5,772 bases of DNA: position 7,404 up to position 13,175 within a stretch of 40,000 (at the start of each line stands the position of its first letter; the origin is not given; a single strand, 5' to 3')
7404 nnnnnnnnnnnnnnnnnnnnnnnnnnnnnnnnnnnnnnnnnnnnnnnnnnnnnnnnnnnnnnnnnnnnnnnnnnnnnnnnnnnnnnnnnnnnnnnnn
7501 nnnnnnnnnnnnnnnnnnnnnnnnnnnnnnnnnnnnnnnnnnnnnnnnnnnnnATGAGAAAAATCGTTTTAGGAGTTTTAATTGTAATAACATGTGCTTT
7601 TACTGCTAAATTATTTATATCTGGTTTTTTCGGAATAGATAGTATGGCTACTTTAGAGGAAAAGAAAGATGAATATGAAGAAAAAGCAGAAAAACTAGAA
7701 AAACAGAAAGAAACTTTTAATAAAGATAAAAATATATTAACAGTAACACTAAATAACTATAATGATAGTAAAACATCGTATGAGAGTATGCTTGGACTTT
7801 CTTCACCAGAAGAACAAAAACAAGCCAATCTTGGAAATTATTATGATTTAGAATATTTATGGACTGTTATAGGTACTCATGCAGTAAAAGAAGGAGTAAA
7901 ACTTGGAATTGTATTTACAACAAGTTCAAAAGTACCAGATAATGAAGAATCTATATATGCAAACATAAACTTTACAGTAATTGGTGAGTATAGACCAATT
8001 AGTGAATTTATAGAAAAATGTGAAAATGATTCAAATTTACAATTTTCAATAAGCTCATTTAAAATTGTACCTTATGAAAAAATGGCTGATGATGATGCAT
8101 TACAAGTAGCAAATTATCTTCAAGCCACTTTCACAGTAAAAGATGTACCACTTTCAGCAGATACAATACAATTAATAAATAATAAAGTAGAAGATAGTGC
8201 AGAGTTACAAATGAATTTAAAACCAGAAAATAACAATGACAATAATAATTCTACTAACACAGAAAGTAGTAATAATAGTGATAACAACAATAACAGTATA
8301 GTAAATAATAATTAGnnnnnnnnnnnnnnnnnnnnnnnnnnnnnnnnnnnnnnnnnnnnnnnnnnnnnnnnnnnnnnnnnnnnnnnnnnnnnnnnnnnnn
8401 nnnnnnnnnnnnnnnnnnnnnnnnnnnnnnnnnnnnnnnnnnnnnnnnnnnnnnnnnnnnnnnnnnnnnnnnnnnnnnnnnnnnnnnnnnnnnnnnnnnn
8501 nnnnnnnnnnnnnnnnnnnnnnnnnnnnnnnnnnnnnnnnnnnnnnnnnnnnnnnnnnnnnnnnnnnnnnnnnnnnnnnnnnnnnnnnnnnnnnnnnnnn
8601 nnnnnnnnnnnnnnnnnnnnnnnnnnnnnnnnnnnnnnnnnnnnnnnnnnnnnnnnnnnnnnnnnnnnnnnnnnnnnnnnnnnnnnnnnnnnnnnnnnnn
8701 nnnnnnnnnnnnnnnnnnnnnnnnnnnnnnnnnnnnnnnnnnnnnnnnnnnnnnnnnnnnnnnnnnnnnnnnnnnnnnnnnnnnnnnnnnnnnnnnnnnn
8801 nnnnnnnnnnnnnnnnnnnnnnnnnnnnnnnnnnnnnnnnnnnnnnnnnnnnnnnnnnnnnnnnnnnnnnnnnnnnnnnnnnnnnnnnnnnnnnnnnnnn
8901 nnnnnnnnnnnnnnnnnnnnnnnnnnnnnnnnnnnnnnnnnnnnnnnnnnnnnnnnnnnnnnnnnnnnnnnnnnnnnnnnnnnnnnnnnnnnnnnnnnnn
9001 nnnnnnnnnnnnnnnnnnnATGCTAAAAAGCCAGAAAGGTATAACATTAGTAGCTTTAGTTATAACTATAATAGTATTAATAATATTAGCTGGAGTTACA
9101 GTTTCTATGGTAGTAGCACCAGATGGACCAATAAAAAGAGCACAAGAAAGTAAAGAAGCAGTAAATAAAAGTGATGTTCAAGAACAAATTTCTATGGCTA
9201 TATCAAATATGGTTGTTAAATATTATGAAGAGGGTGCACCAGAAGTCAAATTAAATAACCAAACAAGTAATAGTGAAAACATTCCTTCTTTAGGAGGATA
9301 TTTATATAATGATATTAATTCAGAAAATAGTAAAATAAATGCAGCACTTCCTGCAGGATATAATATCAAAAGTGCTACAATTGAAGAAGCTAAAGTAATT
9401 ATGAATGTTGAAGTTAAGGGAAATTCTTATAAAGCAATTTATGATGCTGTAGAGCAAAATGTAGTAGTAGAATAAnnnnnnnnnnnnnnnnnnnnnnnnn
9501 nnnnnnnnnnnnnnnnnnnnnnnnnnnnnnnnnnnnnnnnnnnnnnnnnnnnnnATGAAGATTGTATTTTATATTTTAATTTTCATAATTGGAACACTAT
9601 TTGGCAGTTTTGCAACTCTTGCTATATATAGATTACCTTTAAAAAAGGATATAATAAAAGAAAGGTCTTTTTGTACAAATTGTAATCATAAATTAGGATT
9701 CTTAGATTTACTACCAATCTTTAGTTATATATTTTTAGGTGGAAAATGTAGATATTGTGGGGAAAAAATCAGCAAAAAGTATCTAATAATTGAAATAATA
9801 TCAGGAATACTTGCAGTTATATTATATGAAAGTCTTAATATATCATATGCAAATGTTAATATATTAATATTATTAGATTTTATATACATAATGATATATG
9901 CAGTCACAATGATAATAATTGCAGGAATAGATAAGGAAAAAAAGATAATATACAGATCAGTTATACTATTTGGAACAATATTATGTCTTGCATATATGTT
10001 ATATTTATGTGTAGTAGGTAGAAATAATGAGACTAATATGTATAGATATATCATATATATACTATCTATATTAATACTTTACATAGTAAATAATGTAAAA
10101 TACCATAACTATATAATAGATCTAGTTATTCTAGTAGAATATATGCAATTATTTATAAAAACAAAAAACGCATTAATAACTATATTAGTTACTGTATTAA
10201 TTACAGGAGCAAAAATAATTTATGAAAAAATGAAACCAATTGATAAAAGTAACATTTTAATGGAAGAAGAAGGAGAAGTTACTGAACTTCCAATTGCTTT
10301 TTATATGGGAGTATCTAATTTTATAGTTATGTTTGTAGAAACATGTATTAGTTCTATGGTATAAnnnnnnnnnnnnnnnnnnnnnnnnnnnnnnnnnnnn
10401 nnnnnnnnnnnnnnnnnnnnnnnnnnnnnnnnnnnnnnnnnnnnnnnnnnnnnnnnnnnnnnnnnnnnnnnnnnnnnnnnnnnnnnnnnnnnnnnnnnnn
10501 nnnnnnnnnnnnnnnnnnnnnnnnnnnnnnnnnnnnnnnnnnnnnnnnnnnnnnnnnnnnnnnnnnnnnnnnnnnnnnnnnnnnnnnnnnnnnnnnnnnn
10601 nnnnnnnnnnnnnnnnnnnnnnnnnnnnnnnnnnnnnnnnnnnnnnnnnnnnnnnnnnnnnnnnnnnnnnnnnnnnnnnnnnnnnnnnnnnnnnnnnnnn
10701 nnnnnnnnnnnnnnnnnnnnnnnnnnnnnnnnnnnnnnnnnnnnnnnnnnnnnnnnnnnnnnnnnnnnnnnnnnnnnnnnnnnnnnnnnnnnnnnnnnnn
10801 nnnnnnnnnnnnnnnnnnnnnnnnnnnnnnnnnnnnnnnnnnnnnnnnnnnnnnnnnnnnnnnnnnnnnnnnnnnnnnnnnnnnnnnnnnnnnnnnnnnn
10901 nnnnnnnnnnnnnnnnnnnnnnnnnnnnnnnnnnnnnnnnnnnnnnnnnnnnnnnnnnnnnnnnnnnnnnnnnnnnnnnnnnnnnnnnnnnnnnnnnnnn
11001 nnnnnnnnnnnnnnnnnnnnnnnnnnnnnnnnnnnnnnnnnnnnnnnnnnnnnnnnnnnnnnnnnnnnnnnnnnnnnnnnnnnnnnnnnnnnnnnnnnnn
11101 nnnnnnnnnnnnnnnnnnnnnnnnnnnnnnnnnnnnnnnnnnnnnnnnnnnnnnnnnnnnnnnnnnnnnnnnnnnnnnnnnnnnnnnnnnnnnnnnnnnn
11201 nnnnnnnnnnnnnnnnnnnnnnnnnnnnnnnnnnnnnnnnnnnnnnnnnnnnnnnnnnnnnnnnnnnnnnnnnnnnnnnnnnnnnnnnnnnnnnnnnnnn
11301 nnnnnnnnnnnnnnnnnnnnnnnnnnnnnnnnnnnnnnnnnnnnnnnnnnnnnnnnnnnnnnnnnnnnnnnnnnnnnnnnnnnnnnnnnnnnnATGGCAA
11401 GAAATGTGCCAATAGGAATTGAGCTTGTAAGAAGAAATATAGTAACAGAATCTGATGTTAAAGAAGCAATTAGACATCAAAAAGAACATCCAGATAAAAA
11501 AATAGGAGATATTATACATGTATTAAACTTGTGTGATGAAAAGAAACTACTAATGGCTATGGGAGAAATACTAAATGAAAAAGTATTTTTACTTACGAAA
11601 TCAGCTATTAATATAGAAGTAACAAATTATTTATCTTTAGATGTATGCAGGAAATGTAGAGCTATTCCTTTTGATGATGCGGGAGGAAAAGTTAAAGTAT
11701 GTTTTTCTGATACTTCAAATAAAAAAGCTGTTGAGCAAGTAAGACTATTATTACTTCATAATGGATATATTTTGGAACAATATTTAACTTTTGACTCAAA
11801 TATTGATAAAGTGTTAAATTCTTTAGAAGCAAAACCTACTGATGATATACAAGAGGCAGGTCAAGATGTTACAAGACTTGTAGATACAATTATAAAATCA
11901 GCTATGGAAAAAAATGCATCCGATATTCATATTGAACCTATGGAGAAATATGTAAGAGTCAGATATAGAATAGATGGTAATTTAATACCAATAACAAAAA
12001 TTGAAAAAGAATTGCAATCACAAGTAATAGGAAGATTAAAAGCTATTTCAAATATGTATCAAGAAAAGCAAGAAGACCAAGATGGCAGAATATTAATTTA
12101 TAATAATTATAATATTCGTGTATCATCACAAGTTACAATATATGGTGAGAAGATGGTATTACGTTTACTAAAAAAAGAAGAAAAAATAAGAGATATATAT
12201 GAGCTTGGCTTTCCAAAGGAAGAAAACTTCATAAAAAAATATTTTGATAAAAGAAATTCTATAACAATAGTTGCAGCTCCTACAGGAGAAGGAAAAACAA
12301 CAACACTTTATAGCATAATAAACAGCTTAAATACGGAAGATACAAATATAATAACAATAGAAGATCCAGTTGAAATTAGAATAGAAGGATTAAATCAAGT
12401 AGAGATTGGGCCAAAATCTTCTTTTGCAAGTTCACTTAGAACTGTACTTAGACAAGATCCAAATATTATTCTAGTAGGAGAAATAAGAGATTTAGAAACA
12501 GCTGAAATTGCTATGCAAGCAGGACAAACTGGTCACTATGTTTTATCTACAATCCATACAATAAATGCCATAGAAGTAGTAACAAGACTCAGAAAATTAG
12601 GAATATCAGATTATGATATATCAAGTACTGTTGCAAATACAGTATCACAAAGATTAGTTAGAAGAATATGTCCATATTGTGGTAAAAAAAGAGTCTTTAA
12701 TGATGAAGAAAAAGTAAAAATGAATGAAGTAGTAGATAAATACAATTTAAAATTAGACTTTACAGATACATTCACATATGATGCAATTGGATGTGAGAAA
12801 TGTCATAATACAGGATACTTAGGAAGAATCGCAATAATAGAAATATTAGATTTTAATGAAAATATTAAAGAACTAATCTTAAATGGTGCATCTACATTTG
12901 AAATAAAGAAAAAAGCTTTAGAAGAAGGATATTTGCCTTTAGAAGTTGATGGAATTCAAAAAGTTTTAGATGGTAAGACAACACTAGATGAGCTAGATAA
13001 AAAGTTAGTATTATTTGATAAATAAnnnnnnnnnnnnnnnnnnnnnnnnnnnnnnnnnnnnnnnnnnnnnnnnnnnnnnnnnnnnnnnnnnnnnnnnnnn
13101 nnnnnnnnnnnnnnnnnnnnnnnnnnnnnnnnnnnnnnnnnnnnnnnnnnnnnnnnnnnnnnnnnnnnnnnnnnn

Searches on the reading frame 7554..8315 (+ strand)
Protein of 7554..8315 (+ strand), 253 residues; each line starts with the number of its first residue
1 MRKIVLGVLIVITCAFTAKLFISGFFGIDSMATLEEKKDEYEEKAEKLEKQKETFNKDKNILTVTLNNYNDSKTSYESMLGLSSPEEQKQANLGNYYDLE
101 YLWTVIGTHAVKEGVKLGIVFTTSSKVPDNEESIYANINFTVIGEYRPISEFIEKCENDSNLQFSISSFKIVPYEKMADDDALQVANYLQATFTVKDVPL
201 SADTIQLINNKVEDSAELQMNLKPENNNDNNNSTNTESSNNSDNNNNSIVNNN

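Call 9: search_protein_families(library=pfam, proteins=[window:7554-8315:+], max_evalue=0.1)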
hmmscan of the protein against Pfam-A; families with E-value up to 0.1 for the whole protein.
window:7554-8315:+ (253 aa): 1 family
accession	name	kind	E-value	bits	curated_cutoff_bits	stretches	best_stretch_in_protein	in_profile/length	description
PF03739.19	LptF_LptG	-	0.015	14.8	27.9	1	3-74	93-164/353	Lipopolysaccharide export system permease LptF/LptG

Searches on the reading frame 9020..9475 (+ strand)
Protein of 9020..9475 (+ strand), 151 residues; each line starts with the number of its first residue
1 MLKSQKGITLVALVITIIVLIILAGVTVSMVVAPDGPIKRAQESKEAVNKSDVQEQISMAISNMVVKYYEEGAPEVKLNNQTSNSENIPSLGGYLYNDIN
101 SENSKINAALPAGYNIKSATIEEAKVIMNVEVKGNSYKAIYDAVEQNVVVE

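Call 9: search_protein_families(library=pfam, proteins=[window:9020-9475:+], max_evalue=0.1)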
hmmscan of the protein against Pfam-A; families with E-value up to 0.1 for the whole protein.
window:9020-9475:+ (151 aa): 1 family
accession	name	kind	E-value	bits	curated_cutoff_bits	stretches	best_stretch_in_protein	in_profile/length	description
PF07963.17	N_methyl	-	0.054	13.5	21.2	1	3-26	2-25/27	Prokaryotic N-terminal methylation motif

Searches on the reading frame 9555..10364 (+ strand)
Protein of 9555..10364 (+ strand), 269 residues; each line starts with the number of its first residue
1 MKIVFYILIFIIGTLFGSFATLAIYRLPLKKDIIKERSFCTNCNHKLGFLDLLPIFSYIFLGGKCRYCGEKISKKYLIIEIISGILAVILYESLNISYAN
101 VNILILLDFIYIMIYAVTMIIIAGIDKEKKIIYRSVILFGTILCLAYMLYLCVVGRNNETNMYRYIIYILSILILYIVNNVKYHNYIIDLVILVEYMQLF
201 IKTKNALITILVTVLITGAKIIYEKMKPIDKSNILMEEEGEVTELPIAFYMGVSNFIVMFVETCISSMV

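Call 9: search_protein_families(library=pfam, proteins=[window:9555-10364:+], max_evalue=0.1)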
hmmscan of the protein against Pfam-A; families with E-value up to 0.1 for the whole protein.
window:9555-10364:+ (269 aa): 3 families
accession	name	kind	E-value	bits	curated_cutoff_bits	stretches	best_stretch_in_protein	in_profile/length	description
PF06750.18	A24_N_bact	-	1.5e-29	102.3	23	1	11-91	1-81/84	Bacterial Peptidase A24 N-terminal domain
PF13240.11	Zn_Ribbon_1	-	0.02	15.1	25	0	38-47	14-23/23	zinc-ribbon domain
PF12773.13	DZR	-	0.059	14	27.3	1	35-74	10-36/45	Double zinc ribbon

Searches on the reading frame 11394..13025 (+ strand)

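Call 9: search_protein_families(library=pfam, proteins=[window:11394-13025:+], max_evalue=0.1)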
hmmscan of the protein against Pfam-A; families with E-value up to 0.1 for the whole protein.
window:11394-13025:+ (543 aa): 8 families
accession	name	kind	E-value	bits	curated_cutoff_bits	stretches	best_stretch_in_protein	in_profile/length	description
PF00437.27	T2SSE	-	1.9e-103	346.4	24.9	1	157-534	6-368/370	Type II/IV secretion system protein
PF25199.1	nSTAND_NTPase5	-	6.1e-05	23.3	34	1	284-332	37-86/145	Novel STAND NTPase 5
PF04851.21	ResIII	-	0.00015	22.2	22.5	1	281-394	16-114/164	Type III restriction enzyme, res subunit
PF05157.20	MshEN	-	0.00019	21.8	23.1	1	69-145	10-84/90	MshEN domain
PF13086.12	AAA_11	-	0.021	15.1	27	1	286-314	15-43/257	AAA domain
PF20720.3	nSTAND3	-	0.021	15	27.2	1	286-328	15-57/155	Novel STAND NTPase 3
PF02399.21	Herpes_ori_bp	-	0.027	13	20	1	249-320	12-82/820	Origin of replication binding protein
PF15450.11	CCDC154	-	0.039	12.9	28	1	200-265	133-194/530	Coiled-coil domain-containing protein 154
